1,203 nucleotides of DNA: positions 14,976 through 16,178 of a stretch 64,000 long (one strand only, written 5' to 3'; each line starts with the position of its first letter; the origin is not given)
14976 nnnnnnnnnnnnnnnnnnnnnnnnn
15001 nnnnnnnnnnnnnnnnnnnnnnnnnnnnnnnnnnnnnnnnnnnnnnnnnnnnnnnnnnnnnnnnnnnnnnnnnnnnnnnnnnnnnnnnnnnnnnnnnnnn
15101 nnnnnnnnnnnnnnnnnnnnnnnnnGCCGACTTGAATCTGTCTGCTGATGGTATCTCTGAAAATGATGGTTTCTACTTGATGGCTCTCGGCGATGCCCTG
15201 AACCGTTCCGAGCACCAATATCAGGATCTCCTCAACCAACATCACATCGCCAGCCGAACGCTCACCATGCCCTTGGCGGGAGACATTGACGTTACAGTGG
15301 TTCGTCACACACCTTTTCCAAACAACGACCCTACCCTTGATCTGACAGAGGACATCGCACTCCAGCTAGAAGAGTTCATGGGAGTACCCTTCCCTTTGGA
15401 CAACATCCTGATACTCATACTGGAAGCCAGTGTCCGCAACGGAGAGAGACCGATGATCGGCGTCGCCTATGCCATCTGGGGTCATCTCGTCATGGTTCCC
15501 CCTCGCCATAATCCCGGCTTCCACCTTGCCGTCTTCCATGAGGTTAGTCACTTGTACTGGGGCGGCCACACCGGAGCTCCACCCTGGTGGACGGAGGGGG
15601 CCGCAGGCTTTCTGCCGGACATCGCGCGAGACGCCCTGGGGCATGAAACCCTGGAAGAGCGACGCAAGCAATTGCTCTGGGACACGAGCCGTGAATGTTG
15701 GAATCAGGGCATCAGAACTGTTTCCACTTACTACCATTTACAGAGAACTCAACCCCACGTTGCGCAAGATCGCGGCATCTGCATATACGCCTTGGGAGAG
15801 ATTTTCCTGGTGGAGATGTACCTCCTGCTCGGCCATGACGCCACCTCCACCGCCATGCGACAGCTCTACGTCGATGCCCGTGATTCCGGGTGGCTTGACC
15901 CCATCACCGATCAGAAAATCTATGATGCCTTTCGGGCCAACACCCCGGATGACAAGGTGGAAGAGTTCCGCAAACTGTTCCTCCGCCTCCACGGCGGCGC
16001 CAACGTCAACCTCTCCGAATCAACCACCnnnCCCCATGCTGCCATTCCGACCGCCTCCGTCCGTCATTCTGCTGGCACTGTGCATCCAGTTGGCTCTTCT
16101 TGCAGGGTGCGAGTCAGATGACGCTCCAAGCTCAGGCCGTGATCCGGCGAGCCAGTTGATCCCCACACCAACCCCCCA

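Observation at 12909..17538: Lipoprotein with about 16 tandem 40-aa repeats fused to a C-terminal M1-like zincin domain, co-transcribed with a second lipoprotein, on lower-GC DNA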

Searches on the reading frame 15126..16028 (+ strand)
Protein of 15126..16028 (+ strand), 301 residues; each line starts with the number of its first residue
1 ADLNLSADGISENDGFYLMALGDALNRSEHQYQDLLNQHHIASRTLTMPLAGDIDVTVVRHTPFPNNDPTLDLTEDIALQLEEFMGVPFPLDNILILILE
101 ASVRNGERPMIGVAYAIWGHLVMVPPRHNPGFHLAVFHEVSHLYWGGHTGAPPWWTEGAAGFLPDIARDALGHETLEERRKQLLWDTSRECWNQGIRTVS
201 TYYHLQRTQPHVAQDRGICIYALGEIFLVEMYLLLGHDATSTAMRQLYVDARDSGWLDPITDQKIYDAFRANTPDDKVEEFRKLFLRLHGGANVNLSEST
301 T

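Call 20: search_solved_structures(query=A1, max_evalue=10, show_alignments=3)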
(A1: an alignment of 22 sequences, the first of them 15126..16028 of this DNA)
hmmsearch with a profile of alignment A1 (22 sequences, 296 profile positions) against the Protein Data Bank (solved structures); distinct sequences matched with E-value up to 10: 81 (the best 60 are shown).
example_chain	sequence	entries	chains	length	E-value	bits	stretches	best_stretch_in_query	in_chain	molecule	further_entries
7z28_A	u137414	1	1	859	5.3e-07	32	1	58-165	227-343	Endoplasmic reticulum aminopeptidase 1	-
6m8p_A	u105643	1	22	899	5.5e-07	32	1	58-165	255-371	Endoplasmic reticulum aminopeptidase 1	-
3mdj_A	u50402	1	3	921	5.6e-07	32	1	58-165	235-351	Endoplasmic reticulum aminopeptidase 1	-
6ryf_A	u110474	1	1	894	5.6e-07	32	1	58-165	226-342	Endoplasmic reticulum aminopeptidase 1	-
2yd0_A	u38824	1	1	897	5.6e-07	31.9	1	58-165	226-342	ENDOPLASMIC RETICULUM AMINOPEPTIDASE 1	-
6t6r_A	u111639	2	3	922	5.6e-07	31.9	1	58-165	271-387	Endoplasmic reticulum aminopeptidase 1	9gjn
9gjs_A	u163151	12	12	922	5.6e-07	31.9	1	58-165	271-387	Endoplasmic reticulum aminopeptidase 1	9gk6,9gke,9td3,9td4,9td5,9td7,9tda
6mgq_A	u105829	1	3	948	5.8e-07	31.9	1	58-165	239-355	Endoplasmic reticulum aminopeptidase 1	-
6q4r_A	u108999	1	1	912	5.8e-07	31.9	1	58-165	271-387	Endoplasmic reticulum aminopeptidase 1,Endoplasmic reticulum aminopeptidase 1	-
6rqx_A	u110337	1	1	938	6e-07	31.9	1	58-165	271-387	Endoplasmic reticulum aminopeptidase 1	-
3qnf_A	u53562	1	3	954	6.1e-07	31.8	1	58-165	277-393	Endoplasmic reticulum aminopeptidase 1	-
7zyf_A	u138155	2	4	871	6.7e-07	31.7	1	81-271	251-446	Leucyl-cystinyl aminopeptidase, pregnancy serum form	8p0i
4p8q_A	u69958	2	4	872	6.7e-07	31.7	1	81-271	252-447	Leucyl-cystinyl aminopeptidase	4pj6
8cgp_A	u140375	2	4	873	6.8e-07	31.7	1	81-271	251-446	Leucyl-cystinyl aminopeptidase, pregnancy serum form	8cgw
5mj6_A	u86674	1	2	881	6.9e-07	31.7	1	81-271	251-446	Leucyl-cystinyl aminopeptidase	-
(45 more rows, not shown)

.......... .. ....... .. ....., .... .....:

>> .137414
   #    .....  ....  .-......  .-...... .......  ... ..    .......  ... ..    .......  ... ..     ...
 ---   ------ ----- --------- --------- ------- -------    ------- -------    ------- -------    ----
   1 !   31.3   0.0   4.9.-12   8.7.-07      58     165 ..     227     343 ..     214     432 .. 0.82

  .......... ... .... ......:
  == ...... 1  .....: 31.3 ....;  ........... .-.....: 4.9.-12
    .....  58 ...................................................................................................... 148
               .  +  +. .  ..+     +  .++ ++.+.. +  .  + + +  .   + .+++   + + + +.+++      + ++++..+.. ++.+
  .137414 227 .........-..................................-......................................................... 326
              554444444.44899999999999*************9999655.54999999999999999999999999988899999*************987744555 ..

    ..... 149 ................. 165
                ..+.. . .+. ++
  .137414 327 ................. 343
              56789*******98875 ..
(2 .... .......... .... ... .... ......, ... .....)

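Call 26: predict_structure(alignment_id=A1)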
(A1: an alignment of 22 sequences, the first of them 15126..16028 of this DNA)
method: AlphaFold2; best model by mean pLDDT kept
length: 301 residues; sequences in the alignment: 22
mean_pLDDT: 91.4   pTM: 0.87
mean pLDDT of the five models: 91.4, 90.8, 88.4, 87.7, 87.6
residues with pLDDT >= 90: 236; 70-90: 49; 50-70: 13; < 50: 3
segments of 3 or more residues with pLDDT < 50: none
pLDDT, mean of each block of 10 residues (from residue 1): 63 90 90 92 96 96 89 95 95 93 80 85 79 88 90 96 95 95 96 96 97 93 97 98 97 93 98 97 97 81 37
secondary structure, 60 per line:
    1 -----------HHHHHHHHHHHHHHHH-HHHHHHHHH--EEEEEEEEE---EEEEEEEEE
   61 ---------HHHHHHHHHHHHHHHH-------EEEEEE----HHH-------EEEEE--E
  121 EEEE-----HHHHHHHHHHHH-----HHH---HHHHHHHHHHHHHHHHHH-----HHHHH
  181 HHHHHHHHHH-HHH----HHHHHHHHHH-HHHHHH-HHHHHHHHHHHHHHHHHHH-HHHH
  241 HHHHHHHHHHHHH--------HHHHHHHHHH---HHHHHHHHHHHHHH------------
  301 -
elements in order: H12-27 H29-37 E40-48 E52-60 H70-85 E93-98 E113-117 E120-124 H130-141 H153-170 H176-190 H199-208 H210-215 H217-235 H237-253 H262-271 H275-288

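Call 30: fold_search(model_id=the predicted structure, library=pdb)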
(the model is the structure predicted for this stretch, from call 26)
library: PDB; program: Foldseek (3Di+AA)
matches with E <= 10: 305; with E <= 0.001: 108
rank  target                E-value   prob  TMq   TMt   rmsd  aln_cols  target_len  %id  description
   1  7xyo_A                4.6e-07  1.00  0.57  0.35   4.6       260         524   14  Crystal Structure of a M61 aminopeptidase family member from Myxococcus fulvus (released 2023-06-07)
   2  3qnf_A                2.1e-06  1.00  0.52  0.24   5.2       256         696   16  Crystal structure of the open state of human endoplasmic reticulum aminopeptidase 1 ERAP1 (released 2011-02-23)
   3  6mgq_C                2.9e-06  1.00  0.56  0.22   5.2       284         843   16  ERAP1 in the open conformation bound to 10mer phosphinic inhibitor DG014 (released 2019-12-18)
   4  6mgq_A                4.0e-06  1.00  0.54  0.21   5.8       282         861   14  ERAP1 in the open conformation bound to 10mer phosphinic inhibitor DG014 (released 2019-12-18)
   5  3qnf_B                5.3e-06  1.00  0.52  0.21   4.7       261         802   17  Crystal structure of the open state of human endoplasmic reticulum aminopeptidase 1 ERAP1 (released 2011-02-23)
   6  7xyo_B                6.2e-06  1.00  0.59  0.36   4.3       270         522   15  Crystal Structure of a M61 aminopeptidase family member from Myxococcus fulvus (released 2023-06-07)
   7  6a8z_A                7.2e-06  1.00  0.52  0.38   6.0       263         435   13  Crystal structure of M1 zinc metallopeptidase from Deinococcus radiodurans (released 2019-07-17)
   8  6a8z_B                8.0e-06  1.00  0.54  0.39   5.8       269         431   13  Crystal structure of M1 zinc metallopeptidase from Deinococcus radiodurans (released 2019-07-17)
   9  3qnf_C                9.3e-06  1.00  0.48  0.20   5.7       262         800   15  Crystal structure of the open state of human endoplasmic reticulum aminopeptidase 1 ERAP1 (released 2011-02-23)
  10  6ifg_B                1.5e-05  1.00  0.52  0.38   5.9       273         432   12  Crystal structure of M1 zinc metallopeptidase E323A mutant bound to Tyr-ser-ala substrate from Deinococcus radiodurans (released 2019-09-25)
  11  6mgq_B                1.6e-05  1.00  0.54  0.21   4.9       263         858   16  ERAP1 in the open conformation bound to 10mer phosphinic inhibitor DG014 (released 2019-12-18)
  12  6ea4_B                1.9e-05  1.00  0.49  0.19   5.8       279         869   15  ERAP2 bound to Aryl Sulfonamide Uncompetitive Inhibitor (released 2019-12-18)
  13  6iff_A                2.5e-05  1.00  0.53  0.38   6.0       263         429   12  Crystal structure of M1 zinc metallopeptidase E323A mutant from Deinococcus radiodurans (released 2019-09-25)
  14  6kp0_A                3.4e-05  1.00  0.58  0.42   4.4       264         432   12  Crystal structure of two domain M1 zinc metallopeptidase E323A mutant bound to L-arginine (released 2020-01-22)
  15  1z1w                  4.6e-05  1.00  0.51  0.22   6.0       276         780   13  Crystal structures of the tricorn interacting facor F3 from Thermoplasma acidophilum, a zinc aminopeptidase in three dif (released 2005-05-31)
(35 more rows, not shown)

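Call 44: search_protein_families(library=pfam, alignment_id=A1, max_evalue=1)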
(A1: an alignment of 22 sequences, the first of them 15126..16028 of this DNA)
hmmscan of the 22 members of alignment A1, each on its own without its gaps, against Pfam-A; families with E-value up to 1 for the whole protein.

A. member 1, window:15126-16028:+ (301 aa): 0 families

B. families by the number of members that match (of 22 scanned): 6 families
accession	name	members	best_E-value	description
PF01433.26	Peptidase_M1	6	4.9e-05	Peptidase family M1 domain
PF04450.18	BSP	4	0.0013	Peptidase of plants and bacteria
PF05391.16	Lsm_interact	3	0.44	Lsm interaction motif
PF19750.4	DUF6237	1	0.11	Family of unknown function (DUF6237)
PF24179.1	NTE_Ploop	1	0.12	Neuropathy Target Esterase family P-loop like domain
PF13699.11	eCIS_core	1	0.18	eCIS core domain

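Call 84: search_protein_families(library=ncbifam, alignment_id=A1, max_evalue=0.1)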
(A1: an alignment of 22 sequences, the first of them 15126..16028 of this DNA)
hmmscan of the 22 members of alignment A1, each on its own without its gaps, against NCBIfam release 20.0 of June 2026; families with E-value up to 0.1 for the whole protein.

A. member 1, window:15126-16028:+ (301 aa): 0 families

B. families by the number of members that match (of 22 scanned): 2 families
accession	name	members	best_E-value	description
NF033876.2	flagella_HExxH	2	0.012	flagellinolysin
TIGR02200.1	GlrX_actino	1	0.023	mycoredoxin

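Call 100: find_homologous_proteins(query=A1, max_evalue=0.001)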
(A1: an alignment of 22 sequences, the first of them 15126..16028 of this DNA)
Query A1 (22 sequences) (301 aa, profile of the alignment): 28 proteins with E <= 0.001 among 4004 candidates.
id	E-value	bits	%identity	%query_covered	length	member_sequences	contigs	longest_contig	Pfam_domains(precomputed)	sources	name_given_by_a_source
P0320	7.4e-118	411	74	99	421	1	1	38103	-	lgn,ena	-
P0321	1.1e-90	322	49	95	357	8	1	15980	-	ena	-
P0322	1.7e-88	314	50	95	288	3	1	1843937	-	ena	-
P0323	1.1e-85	305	49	94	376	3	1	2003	-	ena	-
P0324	1.8e-85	304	49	95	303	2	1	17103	-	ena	-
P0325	3.4e-85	304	49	89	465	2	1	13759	-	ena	-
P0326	5.4e-82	293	26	94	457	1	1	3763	-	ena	-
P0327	6.7e-79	283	30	71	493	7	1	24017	-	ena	-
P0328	2.6e-78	281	26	94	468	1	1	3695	-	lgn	-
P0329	5.8e-77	277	27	94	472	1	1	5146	-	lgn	-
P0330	3.8e-75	271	26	83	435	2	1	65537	-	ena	-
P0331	6.7e-75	270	25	83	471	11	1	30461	-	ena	-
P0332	7.8e-75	270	27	73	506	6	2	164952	-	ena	-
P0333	1.3e-72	262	26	90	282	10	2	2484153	-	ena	-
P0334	2.9e-71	258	26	81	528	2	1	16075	-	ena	-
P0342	4.1e-57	211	28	94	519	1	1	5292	PF01433.27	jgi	jgi:hypothetical protein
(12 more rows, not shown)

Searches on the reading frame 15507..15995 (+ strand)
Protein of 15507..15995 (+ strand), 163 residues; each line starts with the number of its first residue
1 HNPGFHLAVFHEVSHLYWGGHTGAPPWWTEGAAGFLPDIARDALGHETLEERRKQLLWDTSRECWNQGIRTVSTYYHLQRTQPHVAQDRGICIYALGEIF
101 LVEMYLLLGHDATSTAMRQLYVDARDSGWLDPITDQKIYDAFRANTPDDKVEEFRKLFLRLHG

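Call 91: search_solved_structures(query=A7, max_evalue=1, show_alignments=4)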
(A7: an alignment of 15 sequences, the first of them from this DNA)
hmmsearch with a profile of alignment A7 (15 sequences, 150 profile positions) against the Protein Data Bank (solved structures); distinct sequences matched with E-value up to 1: 76 (the best 60 are shown).
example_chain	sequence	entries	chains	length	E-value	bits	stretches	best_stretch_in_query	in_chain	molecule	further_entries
7zyf_A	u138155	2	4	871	3.8e-07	33.3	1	4-146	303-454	Leucyl-cystinyl aminopeptidase, pregnancy serum form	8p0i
4p8q_A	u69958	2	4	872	3.8e-07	33.3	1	4-146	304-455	Leucyl-cystinyl aminopeptidase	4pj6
8cgp_A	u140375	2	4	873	3.8e-07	33.3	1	4-146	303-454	Leucyl-cystinyl aminopeptidase, pregnancy serum form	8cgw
5mj6_A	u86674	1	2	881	3.9e-07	33.3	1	4-146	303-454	Leucyl-cystinyl aminopeptidase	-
5c97_A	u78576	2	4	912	4.2e-07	33.2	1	4-146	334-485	Leucyl-cystinyl aminopeptidase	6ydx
4z7i_A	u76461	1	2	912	4.2e-07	33.2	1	4-146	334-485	Leucyl-cystinyl aminopeptidase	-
6ea4_A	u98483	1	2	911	2.5e-05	27.4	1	4-107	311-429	Endoplasmic reticulum aminopeptidase 2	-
7p7p_A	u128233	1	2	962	2.8e-05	27.3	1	4-107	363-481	Endoplasmic reticulum aminopeptidase 2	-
7nsk_A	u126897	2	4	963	2.8e-05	27.3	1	4-107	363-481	Endoplasmic reticulum aminopeptidase 2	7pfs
7nup_A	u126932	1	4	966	2.8e-05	27.2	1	4-107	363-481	Endoplasmic reticulum aminopeptidase 2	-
5ab0_A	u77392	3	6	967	2.8e-05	27.2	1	4-107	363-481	ENDOPLASMATIC RETICULUM AMINOPEPTIDASE 2 | Endoplasmic reticulum aminopeptidase 2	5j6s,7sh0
3se6_A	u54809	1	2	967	2.8e-05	27.2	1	4-107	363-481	Endoplasmic reticulum aminopeptidase 2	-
6t6r_A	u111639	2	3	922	3.3e-05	27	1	6-109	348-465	Endoplasmic reticulum aminopeptidase 1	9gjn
9gjs_A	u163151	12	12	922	3.3e-05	27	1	6-109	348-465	Endoplasmic reticulum aminopeptidase 1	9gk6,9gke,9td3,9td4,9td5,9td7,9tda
7z28_A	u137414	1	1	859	3.4e-05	27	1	6-109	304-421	Endoplasmic reticulum aminopeptidase 1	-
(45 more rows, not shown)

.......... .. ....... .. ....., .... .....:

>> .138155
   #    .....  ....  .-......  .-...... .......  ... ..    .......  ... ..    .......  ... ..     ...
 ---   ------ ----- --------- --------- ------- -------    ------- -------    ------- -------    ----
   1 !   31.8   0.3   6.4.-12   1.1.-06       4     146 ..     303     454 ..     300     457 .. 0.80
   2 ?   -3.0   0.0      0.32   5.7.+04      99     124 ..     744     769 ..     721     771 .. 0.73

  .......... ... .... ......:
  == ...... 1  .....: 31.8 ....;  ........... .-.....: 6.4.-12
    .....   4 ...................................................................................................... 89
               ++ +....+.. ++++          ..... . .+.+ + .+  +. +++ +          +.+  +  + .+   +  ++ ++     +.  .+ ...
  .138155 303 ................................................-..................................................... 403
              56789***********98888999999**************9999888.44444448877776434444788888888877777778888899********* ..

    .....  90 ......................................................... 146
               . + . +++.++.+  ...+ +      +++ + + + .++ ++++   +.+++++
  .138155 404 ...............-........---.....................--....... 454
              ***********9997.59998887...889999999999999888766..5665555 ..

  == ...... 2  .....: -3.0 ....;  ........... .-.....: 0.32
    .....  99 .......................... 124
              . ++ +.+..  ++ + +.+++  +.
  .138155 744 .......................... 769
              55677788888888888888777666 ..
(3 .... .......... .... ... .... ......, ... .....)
